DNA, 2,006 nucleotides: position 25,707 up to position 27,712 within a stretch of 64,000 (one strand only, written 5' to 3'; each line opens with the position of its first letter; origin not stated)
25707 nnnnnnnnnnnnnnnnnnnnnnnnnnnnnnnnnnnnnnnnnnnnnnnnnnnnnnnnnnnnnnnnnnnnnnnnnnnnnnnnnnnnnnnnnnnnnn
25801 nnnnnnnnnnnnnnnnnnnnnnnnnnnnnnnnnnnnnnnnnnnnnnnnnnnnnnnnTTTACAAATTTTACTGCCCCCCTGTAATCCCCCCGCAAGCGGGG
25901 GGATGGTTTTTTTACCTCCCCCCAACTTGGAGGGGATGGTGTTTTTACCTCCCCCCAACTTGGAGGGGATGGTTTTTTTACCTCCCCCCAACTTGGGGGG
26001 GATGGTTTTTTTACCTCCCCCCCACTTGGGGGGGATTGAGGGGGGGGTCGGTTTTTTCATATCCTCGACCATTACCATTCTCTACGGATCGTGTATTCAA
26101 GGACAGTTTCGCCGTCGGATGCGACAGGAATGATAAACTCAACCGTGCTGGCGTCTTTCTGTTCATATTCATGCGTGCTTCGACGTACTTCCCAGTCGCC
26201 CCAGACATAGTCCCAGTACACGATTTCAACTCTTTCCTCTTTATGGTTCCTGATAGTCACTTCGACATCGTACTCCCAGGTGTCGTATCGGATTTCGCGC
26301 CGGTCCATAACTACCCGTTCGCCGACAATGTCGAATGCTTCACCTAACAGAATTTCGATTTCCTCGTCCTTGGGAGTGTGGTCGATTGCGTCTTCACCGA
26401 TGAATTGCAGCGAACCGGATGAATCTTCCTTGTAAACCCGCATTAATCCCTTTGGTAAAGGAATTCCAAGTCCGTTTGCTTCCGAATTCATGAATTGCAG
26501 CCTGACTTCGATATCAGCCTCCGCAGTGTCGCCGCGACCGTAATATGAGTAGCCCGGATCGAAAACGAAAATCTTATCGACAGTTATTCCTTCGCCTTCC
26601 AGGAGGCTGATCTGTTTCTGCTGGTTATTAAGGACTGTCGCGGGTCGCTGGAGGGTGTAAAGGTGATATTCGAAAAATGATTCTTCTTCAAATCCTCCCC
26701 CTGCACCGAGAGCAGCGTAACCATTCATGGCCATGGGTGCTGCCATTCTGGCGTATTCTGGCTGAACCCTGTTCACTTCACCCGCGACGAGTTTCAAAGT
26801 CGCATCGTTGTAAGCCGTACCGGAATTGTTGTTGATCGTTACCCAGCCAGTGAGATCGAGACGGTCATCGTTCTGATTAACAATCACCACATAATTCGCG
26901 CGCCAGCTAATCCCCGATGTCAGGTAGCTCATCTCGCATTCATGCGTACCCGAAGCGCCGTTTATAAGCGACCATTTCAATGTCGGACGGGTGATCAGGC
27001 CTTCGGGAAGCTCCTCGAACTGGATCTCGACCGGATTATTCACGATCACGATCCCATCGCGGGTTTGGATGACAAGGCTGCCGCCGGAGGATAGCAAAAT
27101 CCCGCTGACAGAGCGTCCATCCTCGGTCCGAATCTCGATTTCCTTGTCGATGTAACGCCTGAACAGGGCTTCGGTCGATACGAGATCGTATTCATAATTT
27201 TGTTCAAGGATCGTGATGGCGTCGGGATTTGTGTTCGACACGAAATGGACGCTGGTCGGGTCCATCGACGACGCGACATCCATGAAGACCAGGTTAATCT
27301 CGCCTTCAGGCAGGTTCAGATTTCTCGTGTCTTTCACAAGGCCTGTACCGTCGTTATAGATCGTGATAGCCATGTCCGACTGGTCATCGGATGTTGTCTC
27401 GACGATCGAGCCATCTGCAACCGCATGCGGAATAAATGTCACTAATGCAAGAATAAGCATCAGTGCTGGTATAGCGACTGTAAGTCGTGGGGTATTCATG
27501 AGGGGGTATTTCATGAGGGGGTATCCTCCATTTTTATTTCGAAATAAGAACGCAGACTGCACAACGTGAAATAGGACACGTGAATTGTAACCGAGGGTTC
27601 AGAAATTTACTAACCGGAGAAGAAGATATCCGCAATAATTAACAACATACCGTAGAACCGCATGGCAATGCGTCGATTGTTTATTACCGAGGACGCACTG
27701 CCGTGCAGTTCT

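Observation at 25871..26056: Array of five tandem G/C-hairpin plus T-tract units in antisense orientation between two tandem paralogs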

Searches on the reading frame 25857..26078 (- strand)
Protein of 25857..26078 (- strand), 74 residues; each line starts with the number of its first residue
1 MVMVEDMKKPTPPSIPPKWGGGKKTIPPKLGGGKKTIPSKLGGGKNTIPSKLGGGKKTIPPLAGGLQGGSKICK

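Call 39: find_homologous_proteins(query=window:25857-26078:-, max_evalue=1)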
Query seq(74 aa): 2672 candidates shared short words with the query, none scored E <= 1.

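Call 49: find_encoding_contigs(protein=window:25857-26072:-, flank=3000, max_places=10)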
Protein seq(72 aa) (72 aa): no gene with exactly this product is on record in the collection.

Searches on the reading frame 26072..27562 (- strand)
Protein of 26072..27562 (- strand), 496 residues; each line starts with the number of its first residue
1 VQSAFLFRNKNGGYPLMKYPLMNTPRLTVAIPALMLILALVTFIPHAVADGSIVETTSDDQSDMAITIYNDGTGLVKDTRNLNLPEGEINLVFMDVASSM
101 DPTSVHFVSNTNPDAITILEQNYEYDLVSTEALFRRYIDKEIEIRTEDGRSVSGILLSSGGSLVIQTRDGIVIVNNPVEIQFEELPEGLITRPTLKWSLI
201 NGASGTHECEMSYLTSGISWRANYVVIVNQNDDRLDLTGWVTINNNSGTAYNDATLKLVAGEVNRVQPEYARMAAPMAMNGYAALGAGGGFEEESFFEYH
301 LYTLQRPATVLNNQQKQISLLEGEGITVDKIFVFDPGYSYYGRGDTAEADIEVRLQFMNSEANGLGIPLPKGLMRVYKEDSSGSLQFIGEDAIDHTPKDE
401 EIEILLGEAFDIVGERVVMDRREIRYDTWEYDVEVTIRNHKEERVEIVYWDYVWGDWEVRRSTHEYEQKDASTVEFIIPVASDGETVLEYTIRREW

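Call 8: search_protein_families(library=pfam, proteins=[window:26072-27562:-])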
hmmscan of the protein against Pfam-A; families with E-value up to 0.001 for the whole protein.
window:26072-27562:- (496 aa): 1 family
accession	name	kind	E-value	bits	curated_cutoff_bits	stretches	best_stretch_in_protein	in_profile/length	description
PF13598.12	DUF4139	-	3.3e-07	30.7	31.8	1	210-449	2-149/205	Domain of unknown function (DUF4139)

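Call 13: find_encoding_contigs(protein=window:26072-27562:-, flank=10000, max_places=10)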
Protein window:26072-27562:- (496 aa): no gene with exactly this product is on record in the collection.

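Call 15: find_encoding_contigs(protein=window:26072-27514:-, flank=10000, max_places=10)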
Protein window:26072-27514:- (480 aa): 2 contigs read that carry it; 1 place shown.
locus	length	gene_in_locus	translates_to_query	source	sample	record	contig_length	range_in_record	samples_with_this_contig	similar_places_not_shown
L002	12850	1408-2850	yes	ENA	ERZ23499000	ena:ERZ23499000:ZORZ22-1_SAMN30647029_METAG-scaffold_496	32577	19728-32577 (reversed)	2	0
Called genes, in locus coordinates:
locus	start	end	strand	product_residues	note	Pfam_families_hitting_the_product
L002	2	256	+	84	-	?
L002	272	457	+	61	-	-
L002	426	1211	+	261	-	-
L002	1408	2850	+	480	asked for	PF13598:DUF4139 (weak)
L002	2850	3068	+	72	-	-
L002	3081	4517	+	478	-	-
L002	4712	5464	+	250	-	PF00989:PAS, PF08448:PAS_4, PF13188:PAS_8 (weak), PF13426:PAS_9, PF00989:PAS, PF13188:PAS_8 (weak), PF08448:PAS_4 (weak), PF13426:PAS_9, +2 more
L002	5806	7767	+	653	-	PF16177:ACAS_N, PF00501:AMP-binding, PF13193:AMP-binding_C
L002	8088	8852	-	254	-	PF00037:Fer4 (weak), PF12837:Fer4_6 (weak), PF13237:Fer4_10, PF14697:Fer4_21 (weak), PF12838:Fer4_7 (weak), PF13187:Fer4_9 (weak), PF27217:AF_0155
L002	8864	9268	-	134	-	PF02082:Rrf2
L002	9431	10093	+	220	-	PF01965:DJ-1_PfpI (weak)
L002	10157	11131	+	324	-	PF08331:QueG_DUF1730, PF13484:Fer4_16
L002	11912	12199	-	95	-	-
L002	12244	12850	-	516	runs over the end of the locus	PF13522:GATase_6, PF13537:GATase_7, PF00156:Pribosyltran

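Call 58: search_protein_families(library=ncbifam, proteins=[window:26072-27514:-], max_evalue=0.01)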
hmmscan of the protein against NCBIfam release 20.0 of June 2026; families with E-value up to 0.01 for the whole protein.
window:26072-27514:- (480 aa): 1 family
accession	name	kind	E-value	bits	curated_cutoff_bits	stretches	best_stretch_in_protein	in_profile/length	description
TIGR02231.1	TIGR02231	subfamily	0.00028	19.7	112.6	0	189-243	191-245/524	mucoidy inhibitor MuiA family protein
